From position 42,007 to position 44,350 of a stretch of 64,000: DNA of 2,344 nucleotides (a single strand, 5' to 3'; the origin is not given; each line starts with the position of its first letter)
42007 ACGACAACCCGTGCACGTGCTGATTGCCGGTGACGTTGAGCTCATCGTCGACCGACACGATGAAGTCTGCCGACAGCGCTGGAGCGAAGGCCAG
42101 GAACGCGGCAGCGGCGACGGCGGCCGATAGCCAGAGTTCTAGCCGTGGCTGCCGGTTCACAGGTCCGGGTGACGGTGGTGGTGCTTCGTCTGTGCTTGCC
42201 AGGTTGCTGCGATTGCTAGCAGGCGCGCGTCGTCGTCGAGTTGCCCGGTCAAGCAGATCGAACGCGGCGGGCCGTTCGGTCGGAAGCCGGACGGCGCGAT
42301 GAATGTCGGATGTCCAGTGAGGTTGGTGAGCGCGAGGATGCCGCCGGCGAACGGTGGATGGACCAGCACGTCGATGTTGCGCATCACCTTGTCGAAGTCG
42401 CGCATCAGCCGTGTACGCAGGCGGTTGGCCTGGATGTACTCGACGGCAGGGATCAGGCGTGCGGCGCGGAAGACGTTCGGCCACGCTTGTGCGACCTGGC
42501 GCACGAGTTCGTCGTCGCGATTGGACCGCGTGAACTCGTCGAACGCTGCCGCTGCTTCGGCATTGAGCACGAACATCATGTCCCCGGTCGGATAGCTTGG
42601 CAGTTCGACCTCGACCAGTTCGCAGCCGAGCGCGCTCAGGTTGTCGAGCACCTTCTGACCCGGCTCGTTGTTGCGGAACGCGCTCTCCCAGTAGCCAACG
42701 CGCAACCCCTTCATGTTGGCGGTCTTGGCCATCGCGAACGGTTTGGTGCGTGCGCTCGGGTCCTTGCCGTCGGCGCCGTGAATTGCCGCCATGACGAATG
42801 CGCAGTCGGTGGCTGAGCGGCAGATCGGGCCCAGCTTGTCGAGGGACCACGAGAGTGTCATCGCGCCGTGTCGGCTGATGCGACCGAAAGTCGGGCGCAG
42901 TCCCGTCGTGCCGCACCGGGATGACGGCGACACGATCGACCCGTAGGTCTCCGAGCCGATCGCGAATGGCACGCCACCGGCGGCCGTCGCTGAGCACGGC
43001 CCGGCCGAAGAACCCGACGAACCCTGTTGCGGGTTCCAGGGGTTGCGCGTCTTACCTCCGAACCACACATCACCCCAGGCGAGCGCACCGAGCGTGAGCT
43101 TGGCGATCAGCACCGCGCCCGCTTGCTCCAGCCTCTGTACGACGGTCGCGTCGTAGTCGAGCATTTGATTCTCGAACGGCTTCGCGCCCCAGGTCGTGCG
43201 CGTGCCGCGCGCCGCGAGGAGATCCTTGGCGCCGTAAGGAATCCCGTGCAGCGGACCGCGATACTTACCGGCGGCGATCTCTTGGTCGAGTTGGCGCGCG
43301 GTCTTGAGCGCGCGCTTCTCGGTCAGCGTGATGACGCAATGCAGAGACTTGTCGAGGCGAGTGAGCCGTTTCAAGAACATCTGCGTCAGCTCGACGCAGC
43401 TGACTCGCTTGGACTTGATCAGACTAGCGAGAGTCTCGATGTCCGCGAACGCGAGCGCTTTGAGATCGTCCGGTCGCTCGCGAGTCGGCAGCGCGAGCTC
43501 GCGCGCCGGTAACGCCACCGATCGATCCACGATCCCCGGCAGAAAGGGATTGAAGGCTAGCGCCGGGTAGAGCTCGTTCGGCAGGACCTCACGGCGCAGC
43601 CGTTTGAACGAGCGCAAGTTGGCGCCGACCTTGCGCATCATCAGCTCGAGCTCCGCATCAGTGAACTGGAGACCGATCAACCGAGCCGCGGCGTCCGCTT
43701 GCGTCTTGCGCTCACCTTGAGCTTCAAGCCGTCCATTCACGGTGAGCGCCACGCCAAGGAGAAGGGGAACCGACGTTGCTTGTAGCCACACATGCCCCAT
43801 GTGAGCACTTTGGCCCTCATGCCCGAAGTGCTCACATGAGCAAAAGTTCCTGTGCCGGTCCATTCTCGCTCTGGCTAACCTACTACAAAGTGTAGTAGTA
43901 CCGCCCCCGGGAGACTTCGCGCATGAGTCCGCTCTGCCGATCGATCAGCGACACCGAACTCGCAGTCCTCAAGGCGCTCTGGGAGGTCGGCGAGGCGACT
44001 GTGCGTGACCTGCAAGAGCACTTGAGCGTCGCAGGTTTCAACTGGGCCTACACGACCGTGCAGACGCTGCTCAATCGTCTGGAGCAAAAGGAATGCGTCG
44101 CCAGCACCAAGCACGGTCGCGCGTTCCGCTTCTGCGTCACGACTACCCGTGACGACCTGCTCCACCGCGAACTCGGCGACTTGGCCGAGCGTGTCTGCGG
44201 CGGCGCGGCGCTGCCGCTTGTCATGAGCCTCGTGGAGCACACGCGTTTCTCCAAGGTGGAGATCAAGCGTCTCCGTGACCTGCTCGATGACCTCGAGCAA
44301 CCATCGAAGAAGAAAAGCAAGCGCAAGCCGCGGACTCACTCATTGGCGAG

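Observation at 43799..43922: Two different perfect palindromes in the 122-bp divergent control region of an orphan BlaI-family repressor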

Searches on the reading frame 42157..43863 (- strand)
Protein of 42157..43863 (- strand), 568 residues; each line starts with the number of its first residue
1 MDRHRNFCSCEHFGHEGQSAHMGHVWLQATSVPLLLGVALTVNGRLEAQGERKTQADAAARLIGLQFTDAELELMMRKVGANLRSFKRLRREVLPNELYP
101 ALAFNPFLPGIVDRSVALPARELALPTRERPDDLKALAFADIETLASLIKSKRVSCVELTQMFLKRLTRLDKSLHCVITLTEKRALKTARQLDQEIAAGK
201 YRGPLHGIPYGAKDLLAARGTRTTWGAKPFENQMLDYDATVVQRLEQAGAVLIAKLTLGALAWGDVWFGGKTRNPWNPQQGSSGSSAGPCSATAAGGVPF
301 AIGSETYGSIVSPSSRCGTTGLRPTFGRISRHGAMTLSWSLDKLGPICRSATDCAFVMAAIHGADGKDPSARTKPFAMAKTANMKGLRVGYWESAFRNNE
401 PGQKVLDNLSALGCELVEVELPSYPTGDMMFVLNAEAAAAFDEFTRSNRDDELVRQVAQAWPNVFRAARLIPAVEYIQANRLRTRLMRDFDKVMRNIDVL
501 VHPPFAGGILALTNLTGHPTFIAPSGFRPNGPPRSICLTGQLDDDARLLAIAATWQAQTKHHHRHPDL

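Call 6: search_protein_families(library=pfam, proteins=[window:42157-43863:-], max_evalue=0.001)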
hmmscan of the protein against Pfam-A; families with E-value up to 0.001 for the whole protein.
window:42157-43863:- (568 aa): 1 family
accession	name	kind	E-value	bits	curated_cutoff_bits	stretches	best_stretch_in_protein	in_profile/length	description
PF01425.27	Amidase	-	3.5e-73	247.6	27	1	158-506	1-378/445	Amidase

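Call 20: find_related_loci(query=window:42160-43800:-, collection=metagenome_contigs, flank=2500)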
Query window:42160-43800:- (547 aa) in metagenome_contigs; peptide patterns used: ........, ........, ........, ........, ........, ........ (x = any residue, [..] = any of these).
88 stretches matched a pattern; 1 encode a relative of the query (tblastn E <= 1e-3); 1 distinct loci.
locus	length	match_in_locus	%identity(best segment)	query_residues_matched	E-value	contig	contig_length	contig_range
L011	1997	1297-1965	56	37-259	4e-81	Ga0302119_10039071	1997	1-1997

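Call 50: find_homologous_proteins(query=window:42160-43800:-, max_evalue=1e-40)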
Query window:42160-43800:- (547 aa): 8000 proteins with E <= 1e-40 among 8000 candidates; the best 120 are listed.
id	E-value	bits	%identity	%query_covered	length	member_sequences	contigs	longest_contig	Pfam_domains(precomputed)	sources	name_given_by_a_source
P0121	0.0e+0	1247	100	100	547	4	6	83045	PF01425.27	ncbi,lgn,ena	-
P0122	2.7e-221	754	62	99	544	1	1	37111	PF01425.27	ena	-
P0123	8.6e-221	752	63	95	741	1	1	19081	PF19780.6,PF01425.27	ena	-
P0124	2.8e-217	741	65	95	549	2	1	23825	PF01425.27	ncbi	ncbi:MAG TPA: amidase [Planctomycetota bacterium]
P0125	7.0e-215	733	65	93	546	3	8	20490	PF01425.27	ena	-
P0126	6.4e-211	720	63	95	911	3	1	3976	PF01425.27,PF00144.30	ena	-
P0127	1.0e-209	716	62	96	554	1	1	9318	PF01425.27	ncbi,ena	-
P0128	1.9e-209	715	62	94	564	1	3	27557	PF01425.27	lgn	-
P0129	1.3e-208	712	61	94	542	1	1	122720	PF01425.27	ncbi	-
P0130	2.3e-207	708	64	93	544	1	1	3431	PF01425.27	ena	-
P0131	2.2e-206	705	62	98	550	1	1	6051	PF01425.27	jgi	jgi:Asp-tRNA(Asn)/Glu-tRNA(Gln) amidotransferase A subunit family amidase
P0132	1.4e-205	702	62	93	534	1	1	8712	PF01425.27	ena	-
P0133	2.0e-205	702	62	92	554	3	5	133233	PF01425.27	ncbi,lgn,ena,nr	ncbi:MAG: amidase [Planctomycetes bacterium]|nr:amidase [Planctomycetota bacterium]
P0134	2.3e-205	701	64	93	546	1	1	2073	PF01425.27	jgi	-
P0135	9.5e-205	699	62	93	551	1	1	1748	PF01425.27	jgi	-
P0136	1.7e-204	698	61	93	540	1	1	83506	PF01425.27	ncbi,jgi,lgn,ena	-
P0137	3.7e-204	697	62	92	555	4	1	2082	PF01425.27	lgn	-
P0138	1.8e-203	695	63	92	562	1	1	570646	PF01425.27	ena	-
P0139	1.1e-202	693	62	93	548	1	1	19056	PF01425.27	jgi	-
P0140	1.9e-202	692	61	94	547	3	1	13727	PF01425.27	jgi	-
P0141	2.1e-202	692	61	93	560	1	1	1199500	PF01425.27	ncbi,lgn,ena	-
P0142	2.6e-202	691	62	91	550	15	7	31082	PF01425.27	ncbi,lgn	-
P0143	2.4e-201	688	59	97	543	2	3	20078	PF01425.27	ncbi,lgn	-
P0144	3.7e-201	687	62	93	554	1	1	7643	PF01425.27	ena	-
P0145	5.0e-201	687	60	96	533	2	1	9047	PF01425.27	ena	-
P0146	4.9e-200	684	59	98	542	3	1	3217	PF01425.27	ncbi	-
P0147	8.1e-200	683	58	96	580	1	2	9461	PF01425.27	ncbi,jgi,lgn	ncbi:MAG: Asp-tRNA(Asn)/Glu-tRNA(Gln) amidotransferase A subunit family amidase [Planctomycetota bac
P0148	1.7e-199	682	61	93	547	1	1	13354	PF01425.27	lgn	-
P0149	1.7e-199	682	62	93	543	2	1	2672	PF01425.27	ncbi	-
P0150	1.9e-199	682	61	93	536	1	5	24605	PF01425.27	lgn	-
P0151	5.1e-199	680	61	93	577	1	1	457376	PF01425.27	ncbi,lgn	-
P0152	6.6e-199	680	61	93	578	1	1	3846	PF01425.27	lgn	-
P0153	1.0e-198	679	60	97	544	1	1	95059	PF01425.27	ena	-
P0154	1.7e-198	679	62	94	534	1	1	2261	PF01425.27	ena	-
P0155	1.1e-197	676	60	94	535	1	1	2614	PF01425.27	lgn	-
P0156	3.9e-197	674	59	95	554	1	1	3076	PF01425.27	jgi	jgi:Asp-tRNA(Asn)/Glu-tRNA(Gln) amidotransferase A subunit family amidase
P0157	4.0e-197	674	61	95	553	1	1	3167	PF01425.27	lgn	-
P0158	5.0e-197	674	59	95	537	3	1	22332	PF01425.27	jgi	jgi:Asp-tRNA(Asn)/Glu-tRNA(Gln) amidotransferase A subunit family amidase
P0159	5.1e-197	674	61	95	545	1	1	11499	PF01425.27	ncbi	-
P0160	5.2e-197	674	59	98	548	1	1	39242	PF01425.27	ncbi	-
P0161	2.5e-196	672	62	93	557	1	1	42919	PF01425.27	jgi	jgi:Asp-tRNA(Asn)/Glu-tRNA(Gln) amidotransferase A subunit family amidase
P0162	2.7e-196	671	59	94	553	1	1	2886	PF01425.27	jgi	-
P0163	4.7e-196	671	59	93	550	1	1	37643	PF01425.27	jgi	jgi:Asp-tRNA(Asn)/Glu-tRNA(Gln) amidotransferase A subunit family amidase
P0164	5.5e-196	670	61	93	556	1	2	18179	PF01425.27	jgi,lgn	-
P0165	7.5e-196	670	58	97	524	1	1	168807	PF01425.27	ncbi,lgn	-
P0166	7.9e-196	670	58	94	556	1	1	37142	PF01425.27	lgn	-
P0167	9.4e-196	670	62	92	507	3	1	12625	PF01425.27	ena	-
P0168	1.0e-195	669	56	98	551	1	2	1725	PF01425.27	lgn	-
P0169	1.4e-195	669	59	93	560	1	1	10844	PF01425.27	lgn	-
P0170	1.4e-195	669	60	93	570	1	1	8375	PF01425.27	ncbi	-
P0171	2.1e-195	668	60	94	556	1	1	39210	PF01425.27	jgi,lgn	jgi:Asp-tRNA(Asn)/Glu-tRNA(Gln) amidotransferase A subunit family amidase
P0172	2.2e-195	668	60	93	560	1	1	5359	PF01425.27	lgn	-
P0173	2.5e-195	668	58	95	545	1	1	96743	PF01425.27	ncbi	-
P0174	3.8e-195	668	60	93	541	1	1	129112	PF01425.27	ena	-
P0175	4.9e-195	667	59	98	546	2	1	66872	PF01425.27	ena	-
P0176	8.9e-195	666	60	94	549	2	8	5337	PF01425.27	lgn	-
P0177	2.0e-194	665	59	94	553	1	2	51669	PF01425.27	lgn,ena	-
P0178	2.2e-194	665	61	93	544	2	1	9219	PF01425.27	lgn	-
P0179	2.6e-194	665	60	94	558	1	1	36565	PF01425.27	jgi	-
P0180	3.3e-194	665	58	98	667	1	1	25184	PF01425.27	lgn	-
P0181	2.3e-193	662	58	95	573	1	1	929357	PF01425.27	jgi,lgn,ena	-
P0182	2.5e-193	662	61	93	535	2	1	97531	PF01425.27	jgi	jgi:Asp-tRNA(Asn)/Glu-tRNA(Gln) amidotransferase A subunit family amidase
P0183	3.2e-193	661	59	93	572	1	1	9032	PF01425.27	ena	-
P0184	3.7e-193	661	60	93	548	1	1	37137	PF01425.27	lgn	-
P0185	5.6e-193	660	58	97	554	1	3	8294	PF01425.27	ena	-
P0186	6.9e-193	660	60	93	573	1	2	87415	PF01425.27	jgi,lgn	jgi:Asp-tRNA(Asn)/Glu-tRNA(Gln) amidotransferase A subunit family amidase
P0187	1.0e-192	660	60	93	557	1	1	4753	PF01425.27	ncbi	-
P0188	1.2e-192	659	59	93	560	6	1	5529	PF01425.27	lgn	-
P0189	1.4e-192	659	58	98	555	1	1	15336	PF01425.27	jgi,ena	-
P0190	1.4e-192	659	58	94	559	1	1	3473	PF01425.27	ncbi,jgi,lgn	ncbi:MAG: Asp-tRNA(Asn)/Glu-tRNA(Gln) amidotransferase A subunit family amidase [Candidatus Paceibac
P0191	2.6e-192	658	60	92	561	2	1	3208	PF01425.27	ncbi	-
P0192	4.2e-192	658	59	93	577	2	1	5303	PF01425.27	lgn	-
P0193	4.3e-192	658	59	93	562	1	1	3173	PF01425.27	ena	-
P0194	4.9e-192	657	58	95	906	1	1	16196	PF01425.27,PF00144.30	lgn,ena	-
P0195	5.4e-192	657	60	94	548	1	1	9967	PF01425.27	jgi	jgi:Asp-tRNA(Asn)/Glu-tRNA(Gln) amidotransferase A subunit family amidase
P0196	6.6e-192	657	56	96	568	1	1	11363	PF01425.27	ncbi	-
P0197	7.7e-192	657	59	93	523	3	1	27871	PF01425.27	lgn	-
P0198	1.4e-191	656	59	93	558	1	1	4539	PF01425.27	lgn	-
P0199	1.8e-191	656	60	93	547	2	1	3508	PF01425.27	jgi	jgi:Asp-tRNA(Asn)/Glu-tRNA(Gln) amidotransferase A subunit family amidase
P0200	2.1e-191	655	56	96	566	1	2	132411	PF01425.27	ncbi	-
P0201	3.2e-191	655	55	100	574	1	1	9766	PF01425.27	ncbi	-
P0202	3.4e-191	655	59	91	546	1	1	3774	PF01425.27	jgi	-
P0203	3.8e-191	654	58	98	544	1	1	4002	PF01425.27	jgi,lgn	-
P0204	4.0e-191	654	55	99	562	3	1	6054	PF01425.27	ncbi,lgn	-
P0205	4.6e-191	654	58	93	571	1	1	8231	PF01425.27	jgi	jgi:Asp-tRNA(Asn)/Glu-tRNA(Gln) amidotransferase A subunit family amidase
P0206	5.3e-191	654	58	93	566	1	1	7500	PF01425.27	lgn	-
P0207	5.5e-191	654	57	97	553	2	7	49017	PF01425.27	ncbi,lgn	-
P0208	6.1e-191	654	60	92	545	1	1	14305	PF01425.27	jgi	jgi:Asp-tRNA(Asn)/Glu-tRNA(Gln) amidotransferase A subunit family amidase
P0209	6.3e-191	654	57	96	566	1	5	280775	PF01425.27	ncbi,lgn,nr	ncbi:MAG: amidase [candidate division KSB1 bacterium]|nr:amidase [candidate division KSB1 bacterium]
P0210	7.3e-191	653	60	93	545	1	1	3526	PF01425.27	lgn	-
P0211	7.7e-191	653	59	93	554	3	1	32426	PF01425.27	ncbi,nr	ncbi:MAG: amidase [Planctomycetota bacterium]|nr:MAG: amidase [Planctomycetota bacterium]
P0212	1.2e-190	653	59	93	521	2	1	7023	PF01425.27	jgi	-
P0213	1.3e-190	653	57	98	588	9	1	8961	PF01425.27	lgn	-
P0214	1.3e-190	653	58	99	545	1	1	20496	PF01425.27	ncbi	-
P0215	2.3e-190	652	58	99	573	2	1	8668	PF01425.27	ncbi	-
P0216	2.8e-190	652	58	93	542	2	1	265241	PF01425.27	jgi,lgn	-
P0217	5.1e-190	651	57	94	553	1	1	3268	PF01425.27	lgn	-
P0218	5.4e-190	651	58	98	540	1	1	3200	PF01425.27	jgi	-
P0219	6.2e-190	650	56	96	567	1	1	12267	PF01425.27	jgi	jgi:Asp-tRNA(Asn)/Glu-tRNA(Gln) amidotransferase A subunit family amidase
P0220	7.6e-190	650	58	96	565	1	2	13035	PF01425.27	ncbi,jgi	jgi:Asp-tRNA(Asn)/Glu-tRNA(Gln) amidotransferase A subunit family amidase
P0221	8.3e-190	650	60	94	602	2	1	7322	PF01425.27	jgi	jgi:Asp-tRNA(Asn)/Glu-tRNA(Gln) amidotransferase A subunit family amidase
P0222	8.9e-190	650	57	96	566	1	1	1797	PF01425.27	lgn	-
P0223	9.4e-190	650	54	98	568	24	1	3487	PF01425.27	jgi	jgi:Asp-tRNA(Asn)/Glu-tRNA(Gln) amidotransferase A subunit family amidase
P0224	1.0e-189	650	58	93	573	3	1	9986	PF01425.27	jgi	-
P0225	1.0e-189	650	58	93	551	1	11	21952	PF01425.27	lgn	-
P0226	1.2e-189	649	56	95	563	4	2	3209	PF01425.27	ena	-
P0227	1.6e-189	649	59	95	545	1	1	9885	PF01425.27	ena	-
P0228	1.7e-189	649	60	93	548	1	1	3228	PF01425.27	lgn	-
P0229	2.0e-189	649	59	94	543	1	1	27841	PF01425.27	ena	-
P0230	3.8e-189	648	58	98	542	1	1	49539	PF01425.27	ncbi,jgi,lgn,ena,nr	ncbi:MAG: amidase [Planctomycetota bacterium]|nr:MAG: amidase [Planctomycetota bacterium]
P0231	4.4e-189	648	59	93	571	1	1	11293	PF01425.27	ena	-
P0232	5.3e-189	647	56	99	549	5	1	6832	PF01425.27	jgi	jgi:Asp-tRNA(Asn)/Glu-tRNA(Gln) amidotransferase A subunit family amidase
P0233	6.4e-189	647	59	93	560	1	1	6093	PF01425.27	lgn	-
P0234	6.7e-189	647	56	95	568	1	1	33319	PF01425.27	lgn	-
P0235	8.2e-189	647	58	94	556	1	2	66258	PF01425.27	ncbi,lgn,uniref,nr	ncbi:amidase [Rhabdobacter roseus]|uniref:Asp-tRNA(Asn)/Glu-tRNA(Gln) amidotransferase A subunit fam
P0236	8.9e-189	647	55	95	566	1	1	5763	PF01425.27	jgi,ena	-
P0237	1.0e-188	646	56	95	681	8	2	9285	PF01425.27,PF10571.16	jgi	jgi:Asp-tRNA(Asn)/Glu-tRNA(Gln) amidotransferase A subunit family amidase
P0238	1.1e-188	646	56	96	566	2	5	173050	PF01425.27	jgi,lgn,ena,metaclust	metaclust:\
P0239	1.4e-188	646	59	91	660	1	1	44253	PF01425.27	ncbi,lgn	-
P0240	1.4e-188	646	57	93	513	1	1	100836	PF01425.27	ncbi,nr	ncbi:MAG: amidase [Planctomycetes bacterium]|nr:amidase [Planctomycetota bacterium]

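Call 66: search_protein_families(library=ncbifam, proteins=[window:42160-43800:-], max_evalue=0.00001)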
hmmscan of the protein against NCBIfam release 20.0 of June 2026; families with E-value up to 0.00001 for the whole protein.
window:42160-43800:- (547 aa): 26 families (the best 25 are shown)
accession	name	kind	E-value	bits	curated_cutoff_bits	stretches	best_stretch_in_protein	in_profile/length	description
NF006631.0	PRK09201.1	equivalog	8.4e-66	222.6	461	1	116-483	4-377/466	AtzE family amidohydrolase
TIGR02715.1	amido_AtzE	subfamily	6.7e-63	213.2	425.75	1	124-483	5-370/452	AtzE family amidohydrolase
TIGR00132.1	gatA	equivalog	7.2e-62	209.6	481.1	1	126-421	3-309/466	Asp-tRNA(Asn)/Glu-tRNA(Gln) amidotransferase subunit GatA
NF009119.0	PRK12470.1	equivalog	3e-56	191.4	498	1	114-485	4-375/462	amidase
NF004815.0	PRK06169.1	equivalog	7.4e-56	189.6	506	1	123-483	14-382/471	amidase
NF005686.0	PRK07486.1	subfamily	3.4e-55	187.6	465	1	114-482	9-392/486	amidase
NF005688.0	PRK07488.1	equivalog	5.4e-55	187.1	532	1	119-438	11-330/474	indoleacetamide hydrolase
NF006006.0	PRK08137.1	equivalog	8.4e-55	186.5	534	1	117-435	32-373/529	amidase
NF005450.0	PRK07042.1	equivalog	2.6e-47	161.4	458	1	122-431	10-317/464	amidase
NF005687.0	PRK07487.1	subfamily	3.1e-47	161.4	428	1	123-482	12-379/468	amidase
NF004816.0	PRK06170.1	equivalog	8.7e-47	159.9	503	1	114-481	7-396/493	amidase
NF005300.0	PRK06828.1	subfamily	4e-44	150.9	494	1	121-354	15-262/491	amidase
NF004766.0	PRK06102.1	equivalog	4.8e-42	144.6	559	1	118-485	7-375/455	amidase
NF005565.0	PRK07235.1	subfamily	1.5e-41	142.6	545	1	177-402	81-320/506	amidase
NF004717.0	PRK06061.1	equivalog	1.5e-40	139.3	498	1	117-482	15-387/483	amidase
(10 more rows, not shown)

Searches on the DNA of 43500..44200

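Call 53: search_rna_families(source=window, start=43500, end=44200, threshold=evalue, max_evalue=1)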
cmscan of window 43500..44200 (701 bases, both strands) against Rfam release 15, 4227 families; matches with E-value up to 1: 0.
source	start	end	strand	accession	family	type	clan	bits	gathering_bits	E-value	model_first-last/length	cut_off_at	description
